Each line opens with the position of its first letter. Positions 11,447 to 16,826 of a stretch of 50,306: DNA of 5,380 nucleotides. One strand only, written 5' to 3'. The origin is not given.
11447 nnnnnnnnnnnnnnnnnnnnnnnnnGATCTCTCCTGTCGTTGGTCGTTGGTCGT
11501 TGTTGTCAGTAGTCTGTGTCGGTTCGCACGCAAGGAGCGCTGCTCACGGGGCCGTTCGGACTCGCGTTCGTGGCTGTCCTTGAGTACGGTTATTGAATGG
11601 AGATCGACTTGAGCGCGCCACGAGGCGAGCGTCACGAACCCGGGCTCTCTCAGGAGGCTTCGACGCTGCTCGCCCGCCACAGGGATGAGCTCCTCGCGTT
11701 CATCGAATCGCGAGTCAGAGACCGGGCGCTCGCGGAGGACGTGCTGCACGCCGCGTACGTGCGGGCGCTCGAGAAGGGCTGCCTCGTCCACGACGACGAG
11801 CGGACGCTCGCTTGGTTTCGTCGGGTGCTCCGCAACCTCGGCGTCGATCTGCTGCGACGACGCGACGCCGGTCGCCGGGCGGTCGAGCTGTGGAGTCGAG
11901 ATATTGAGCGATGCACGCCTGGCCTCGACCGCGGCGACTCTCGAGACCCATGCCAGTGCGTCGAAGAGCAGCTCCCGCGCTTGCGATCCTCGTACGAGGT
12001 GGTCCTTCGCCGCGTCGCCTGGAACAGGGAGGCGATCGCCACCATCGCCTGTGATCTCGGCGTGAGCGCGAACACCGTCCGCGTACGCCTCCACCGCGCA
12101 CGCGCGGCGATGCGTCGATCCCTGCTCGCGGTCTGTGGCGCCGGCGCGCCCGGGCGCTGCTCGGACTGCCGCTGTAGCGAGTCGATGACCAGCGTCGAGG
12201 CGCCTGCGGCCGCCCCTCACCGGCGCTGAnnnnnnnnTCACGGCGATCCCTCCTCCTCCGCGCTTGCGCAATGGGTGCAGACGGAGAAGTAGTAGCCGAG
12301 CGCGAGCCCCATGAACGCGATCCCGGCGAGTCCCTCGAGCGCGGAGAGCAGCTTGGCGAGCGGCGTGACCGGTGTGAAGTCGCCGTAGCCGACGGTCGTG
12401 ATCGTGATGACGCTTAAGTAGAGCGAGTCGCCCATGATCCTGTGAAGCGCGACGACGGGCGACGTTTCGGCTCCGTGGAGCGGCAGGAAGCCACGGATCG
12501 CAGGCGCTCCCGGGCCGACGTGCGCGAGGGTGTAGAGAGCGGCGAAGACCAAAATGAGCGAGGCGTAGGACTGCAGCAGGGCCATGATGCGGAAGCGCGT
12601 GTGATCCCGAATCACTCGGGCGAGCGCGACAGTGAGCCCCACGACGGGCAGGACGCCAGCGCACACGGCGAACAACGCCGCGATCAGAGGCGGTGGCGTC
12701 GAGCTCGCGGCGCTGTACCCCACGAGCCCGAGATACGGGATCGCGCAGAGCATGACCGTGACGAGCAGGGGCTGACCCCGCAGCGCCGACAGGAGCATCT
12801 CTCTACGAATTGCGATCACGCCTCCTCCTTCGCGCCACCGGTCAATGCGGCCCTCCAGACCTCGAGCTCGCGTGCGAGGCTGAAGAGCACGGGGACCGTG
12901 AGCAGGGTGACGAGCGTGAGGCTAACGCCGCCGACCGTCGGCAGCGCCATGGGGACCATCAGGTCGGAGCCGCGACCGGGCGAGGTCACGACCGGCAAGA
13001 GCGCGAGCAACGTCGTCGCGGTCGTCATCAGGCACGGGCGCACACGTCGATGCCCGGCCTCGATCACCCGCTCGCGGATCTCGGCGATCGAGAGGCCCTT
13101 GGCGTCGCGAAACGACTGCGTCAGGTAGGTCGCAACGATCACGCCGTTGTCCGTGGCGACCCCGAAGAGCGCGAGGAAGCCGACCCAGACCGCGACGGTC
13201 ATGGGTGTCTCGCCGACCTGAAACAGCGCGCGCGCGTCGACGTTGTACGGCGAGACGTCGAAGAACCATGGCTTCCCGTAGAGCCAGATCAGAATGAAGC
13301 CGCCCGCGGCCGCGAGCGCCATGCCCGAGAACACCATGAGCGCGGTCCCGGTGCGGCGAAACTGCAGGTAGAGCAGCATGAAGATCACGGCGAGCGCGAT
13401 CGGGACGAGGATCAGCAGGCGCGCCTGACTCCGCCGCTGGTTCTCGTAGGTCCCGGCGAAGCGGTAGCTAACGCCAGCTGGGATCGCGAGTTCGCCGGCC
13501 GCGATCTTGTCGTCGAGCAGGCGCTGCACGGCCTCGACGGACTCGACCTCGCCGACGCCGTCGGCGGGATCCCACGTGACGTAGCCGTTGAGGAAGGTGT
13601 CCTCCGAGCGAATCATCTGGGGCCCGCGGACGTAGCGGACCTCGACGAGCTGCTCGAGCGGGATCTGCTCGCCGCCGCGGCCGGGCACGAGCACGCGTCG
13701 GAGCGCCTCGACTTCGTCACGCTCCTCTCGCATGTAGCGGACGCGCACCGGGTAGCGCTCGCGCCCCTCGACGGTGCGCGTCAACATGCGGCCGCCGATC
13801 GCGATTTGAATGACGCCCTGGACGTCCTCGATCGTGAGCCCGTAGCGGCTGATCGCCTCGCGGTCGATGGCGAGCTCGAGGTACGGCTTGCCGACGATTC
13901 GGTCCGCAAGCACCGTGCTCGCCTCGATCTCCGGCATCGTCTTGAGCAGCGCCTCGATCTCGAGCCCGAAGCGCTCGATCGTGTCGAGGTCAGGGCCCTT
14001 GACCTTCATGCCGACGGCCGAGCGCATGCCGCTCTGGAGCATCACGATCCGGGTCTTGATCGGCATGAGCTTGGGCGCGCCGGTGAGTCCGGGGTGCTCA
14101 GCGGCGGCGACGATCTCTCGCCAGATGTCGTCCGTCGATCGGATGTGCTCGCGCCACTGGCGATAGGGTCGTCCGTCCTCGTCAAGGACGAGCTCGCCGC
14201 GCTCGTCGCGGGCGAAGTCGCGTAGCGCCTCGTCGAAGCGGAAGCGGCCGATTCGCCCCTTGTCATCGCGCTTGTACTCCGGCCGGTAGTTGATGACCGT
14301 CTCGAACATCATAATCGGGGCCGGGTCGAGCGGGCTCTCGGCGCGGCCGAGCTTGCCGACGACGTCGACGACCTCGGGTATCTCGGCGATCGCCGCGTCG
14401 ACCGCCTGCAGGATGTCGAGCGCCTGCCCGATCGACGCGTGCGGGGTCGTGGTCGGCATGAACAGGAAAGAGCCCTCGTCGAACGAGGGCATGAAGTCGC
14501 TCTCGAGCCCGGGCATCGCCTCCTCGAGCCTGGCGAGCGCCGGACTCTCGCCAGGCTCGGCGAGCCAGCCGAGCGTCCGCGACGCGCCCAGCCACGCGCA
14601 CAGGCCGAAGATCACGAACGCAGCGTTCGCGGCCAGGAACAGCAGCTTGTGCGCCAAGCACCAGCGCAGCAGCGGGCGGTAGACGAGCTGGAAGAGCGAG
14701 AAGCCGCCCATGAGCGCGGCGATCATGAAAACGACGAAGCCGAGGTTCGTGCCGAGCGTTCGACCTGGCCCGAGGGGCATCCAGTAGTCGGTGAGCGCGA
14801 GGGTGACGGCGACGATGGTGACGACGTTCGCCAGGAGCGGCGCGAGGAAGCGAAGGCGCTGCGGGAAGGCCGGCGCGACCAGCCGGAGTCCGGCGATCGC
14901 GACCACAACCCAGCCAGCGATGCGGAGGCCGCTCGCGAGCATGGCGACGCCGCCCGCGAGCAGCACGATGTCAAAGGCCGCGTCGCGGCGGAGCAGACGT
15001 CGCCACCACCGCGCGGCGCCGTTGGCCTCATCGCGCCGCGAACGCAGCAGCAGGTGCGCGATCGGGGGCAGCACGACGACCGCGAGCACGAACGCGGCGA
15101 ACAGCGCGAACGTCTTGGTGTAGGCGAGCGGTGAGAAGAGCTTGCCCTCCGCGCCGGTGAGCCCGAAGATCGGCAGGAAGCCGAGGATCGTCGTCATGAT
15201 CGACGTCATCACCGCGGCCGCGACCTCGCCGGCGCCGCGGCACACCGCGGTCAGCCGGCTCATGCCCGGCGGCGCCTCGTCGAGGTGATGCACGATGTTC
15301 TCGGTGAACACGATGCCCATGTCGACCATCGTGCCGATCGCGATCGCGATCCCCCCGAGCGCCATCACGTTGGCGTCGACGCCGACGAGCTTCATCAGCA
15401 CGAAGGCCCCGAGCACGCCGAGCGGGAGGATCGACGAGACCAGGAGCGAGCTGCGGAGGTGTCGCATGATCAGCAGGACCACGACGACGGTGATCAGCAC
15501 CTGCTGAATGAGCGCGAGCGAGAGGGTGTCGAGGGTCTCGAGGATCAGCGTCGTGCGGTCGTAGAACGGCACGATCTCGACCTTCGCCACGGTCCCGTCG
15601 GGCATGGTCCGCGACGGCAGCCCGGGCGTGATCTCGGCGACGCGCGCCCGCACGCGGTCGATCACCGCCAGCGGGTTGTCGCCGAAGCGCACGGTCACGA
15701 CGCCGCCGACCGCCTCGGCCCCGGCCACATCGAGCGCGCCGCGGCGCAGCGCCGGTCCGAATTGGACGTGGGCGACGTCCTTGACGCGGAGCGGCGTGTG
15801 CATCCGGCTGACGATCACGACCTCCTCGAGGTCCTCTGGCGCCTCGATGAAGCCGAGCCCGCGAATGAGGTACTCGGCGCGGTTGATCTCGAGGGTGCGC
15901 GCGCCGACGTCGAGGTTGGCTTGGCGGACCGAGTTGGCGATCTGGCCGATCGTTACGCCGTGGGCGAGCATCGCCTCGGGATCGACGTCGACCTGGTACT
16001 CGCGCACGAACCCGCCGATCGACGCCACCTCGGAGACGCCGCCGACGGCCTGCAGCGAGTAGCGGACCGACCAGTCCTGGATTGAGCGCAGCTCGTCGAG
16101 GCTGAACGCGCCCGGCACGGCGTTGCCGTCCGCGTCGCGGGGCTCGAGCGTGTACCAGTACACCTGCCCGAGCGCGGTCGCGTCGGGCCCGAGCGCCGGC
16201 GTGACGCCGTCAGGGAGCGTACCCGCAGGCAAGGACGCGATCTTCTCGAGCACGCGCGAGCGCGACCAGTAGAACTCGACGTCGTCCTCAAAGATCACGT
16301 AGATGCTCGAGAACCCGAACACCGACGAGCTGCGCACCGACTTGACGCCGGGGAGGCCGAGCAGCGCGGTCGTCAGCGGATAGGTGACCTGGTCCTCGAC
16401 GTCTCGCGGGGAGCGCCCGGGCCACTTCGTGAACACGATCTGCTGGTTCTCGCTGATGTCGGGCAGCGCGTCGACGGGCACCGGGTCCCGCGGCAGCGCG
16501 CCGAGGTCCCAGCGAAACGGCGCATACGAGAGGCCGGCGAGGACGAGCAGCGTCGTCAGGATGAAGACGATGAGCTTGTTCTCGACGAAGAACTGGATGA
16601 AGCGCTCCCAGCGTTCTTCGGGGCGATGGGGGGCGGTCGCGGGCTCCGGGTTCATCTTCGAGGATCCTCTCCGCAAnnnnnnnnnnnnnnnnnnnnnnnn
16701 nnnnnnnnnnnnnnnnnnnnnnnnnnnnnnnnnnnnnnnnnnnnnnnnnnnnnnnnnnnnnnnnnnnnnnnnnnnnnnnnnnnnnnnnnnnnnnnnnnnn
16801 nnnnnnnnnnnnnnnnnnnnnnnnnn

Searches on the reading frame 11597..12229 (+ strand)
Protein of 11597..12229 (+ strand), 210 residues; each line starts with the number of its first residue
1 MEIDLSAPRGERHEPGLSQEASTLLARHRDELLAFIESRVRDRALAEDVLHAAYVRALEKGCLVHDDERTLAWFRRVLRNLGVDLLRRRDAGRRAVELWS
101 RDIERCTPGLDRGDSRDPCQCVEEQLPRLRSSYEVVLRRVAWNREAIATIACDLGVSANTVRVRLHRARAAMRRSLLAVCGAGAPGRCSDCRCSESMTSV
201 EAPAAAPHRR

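Call 53: search_protein_families(library=pfam, proteins=[window:11597-12229:+], max_evalue=0.01)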
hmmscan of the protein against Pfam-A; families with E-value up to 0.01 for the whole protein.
window:11597-12229:+ (210 aa): 4 families
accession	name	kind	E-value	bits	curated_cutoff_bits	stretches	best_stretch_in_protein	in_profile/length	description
PF08281.18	Sigma70_r4_2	-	6.2e-08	32.6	25.7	1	120-172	2-54/54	Sigma-70, region 4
PF04542.20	Sigma70_r2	-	7.6e-06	26.1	24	1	24-90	1-69/71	Sigma-70 region 2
PF07638.17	Sigma70_ECF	-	7.6e-05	23.1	21.1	1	35-176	33-183/185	ECF sigma factor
PF04545.22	Sigma70_r4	-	0.0065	16.4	24.1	0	146-173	22-49/50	Sigma-70, region 4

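Call 80: find_homologous_proteins(query=window:11597-12226:+, max_evalue=0.00001)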
Query window:11597-12226:+ (210 aa): 115 proteins with E <= 0.00001 among 2908 candidates.
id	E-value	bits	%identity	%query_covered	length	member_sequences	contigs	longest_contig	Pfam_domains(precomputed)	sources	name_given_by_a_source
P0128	2.8e-131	453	100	100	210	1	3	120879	PF04542.21,PF08281.19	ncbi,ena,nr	ncbi:MAG: sigma-70 family RNA polymerase sigma factor [Nannocystaceae bacterium]|nr:sigma-70 family 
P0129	9.4e-55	204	63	82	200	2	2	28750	PF04542.21,PF08281.19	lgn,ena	-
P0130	2.1e-34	137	42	86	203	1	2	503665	PF04542.21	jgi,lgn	jgi:RNA polymerase sigma factor (sigma-70 family)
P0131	1.7e-32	131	45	82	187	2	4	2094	PF04545.23,PF04542.21,PF08281.19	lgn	-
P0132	9.7e-31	125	41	86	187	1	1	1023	PF04545.23,PF04542.21,PF08281.19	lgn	-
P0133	1.8e-30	124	40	85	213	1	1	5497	PF04542.21,PF08281.19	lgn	-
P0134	2.8e-30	124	41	86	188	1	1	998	PF04542.21,PF08281.19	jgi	-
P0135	3.3e-30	123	44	81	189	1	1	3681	PF04542.21,PF08281.19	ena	-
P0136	7.0e-30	122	44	91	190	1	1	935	PF04542.21,PF08281.19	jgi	jgi:RNA polymerase sigma-70 factor (ECF subfamily)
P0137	1.2e-29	122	40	84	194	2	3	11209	PF04542.21,PF08281.19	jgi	jgi:RNA polymerase sigma-70 factor (ECF subfamily)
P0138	1.4e-29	121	38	84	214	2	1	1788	PF04542.21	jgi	-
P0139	1.8e-29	121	46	81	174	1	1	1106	PF04542.21,PF08281.19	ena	-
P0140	3.1e-29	120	39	88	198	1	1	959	PF04542.21,PF08281.19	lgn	-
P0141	3.5e-29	120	40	84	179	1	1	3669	PF04542.21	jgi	jgi:RNA polymerase sigma-70 factor (ECF subfamily)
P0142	4.9e-29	120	41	86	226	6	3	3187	PF04542.21,PF08281.19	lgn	-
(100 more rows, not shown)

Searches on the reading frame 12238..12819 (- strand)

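Call 53: search_protein_families(library=pfam, proteins=[window:12238-12819:-], max_evalue=0.01)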
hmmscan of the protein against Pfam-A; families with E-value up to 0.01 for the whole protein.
window:12238-12819:- (193 aa): 1 family
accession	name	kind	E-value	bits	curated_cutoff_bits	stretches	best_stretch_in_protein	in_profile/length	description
PF07885.22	Ion_trans_2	-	4.1e-14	52.7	22.5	1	130-181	26-77/79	Ion channel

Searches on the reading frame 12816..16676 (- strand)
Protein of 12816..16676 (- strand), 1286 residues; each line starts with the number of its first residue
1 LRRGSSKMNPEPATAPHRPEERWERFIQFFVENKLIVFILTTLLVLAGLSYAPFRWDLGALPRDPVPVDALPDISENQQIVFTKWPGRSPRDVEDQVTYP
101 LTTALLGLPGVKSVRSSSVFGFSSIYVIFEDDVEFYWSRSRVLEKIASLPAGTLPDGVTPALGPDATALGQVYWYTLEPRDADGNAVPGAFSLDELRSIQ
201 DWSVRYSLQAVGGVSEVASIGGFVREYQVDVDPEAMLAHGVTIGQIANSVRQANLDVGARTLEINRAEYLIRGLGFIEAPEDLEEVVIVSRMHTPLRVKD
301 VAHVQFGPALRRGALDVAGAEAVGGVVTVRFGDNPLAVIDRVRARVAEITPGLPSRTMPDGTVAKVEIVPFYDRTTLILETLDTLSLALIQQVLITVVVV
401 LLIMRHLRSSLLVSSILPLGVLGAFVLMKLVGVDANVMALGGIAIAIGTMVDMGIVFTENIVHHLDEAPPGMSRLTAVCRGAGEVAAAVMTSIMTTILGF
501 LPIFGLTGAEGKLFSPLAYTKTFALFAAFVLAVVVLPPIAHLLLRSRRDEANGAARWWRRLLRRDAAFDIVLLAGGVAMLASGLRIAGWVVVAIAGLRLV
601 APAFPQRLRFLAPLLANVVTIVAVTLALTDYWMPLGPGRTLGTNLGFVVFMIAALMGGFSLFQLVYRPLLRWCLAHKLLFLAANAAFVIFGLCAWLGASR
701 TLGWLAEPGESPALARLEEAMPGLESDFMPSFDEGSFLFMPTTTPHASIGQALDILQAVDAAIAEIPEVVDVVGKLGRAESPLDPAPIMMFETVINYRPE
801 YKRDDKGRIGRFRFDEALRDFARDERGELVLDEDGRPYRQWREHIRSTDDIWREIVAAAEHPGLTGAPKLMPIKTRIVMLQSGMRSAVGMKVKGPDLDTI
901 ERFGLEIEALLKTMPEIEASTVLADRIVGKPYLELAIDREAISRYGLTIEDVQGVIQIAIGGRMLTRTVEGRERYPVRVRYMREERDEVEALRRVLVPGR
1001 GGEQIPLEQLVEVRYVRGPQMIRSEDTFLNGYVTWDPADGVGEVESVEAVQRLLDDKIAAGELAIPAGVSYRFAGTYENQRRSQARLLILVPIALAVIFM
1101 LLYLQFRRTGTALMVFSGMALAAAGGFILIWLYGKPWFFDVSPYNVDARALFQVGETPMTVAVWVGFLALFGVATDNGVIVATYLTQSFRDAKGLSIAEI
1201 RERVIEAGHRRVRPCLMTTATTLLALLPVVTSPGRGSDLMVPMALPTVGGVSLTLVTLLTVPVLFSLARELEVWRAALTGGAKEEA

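Call 53: search_protein_families(library=pfam, proteins=[window:12816-16676:-], max_evalue=0.01)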
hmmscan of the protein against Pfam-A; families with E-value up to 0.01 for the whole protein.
window:12816-16676:- (1286 aa): 1 family
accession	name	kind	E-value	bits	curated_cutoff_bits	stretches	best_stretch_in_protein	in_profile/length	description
PF00873.25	ACR_tran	-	4.2e-175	584.7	28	4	27-567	2-514/1021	AcrB/AcrD/AcrF family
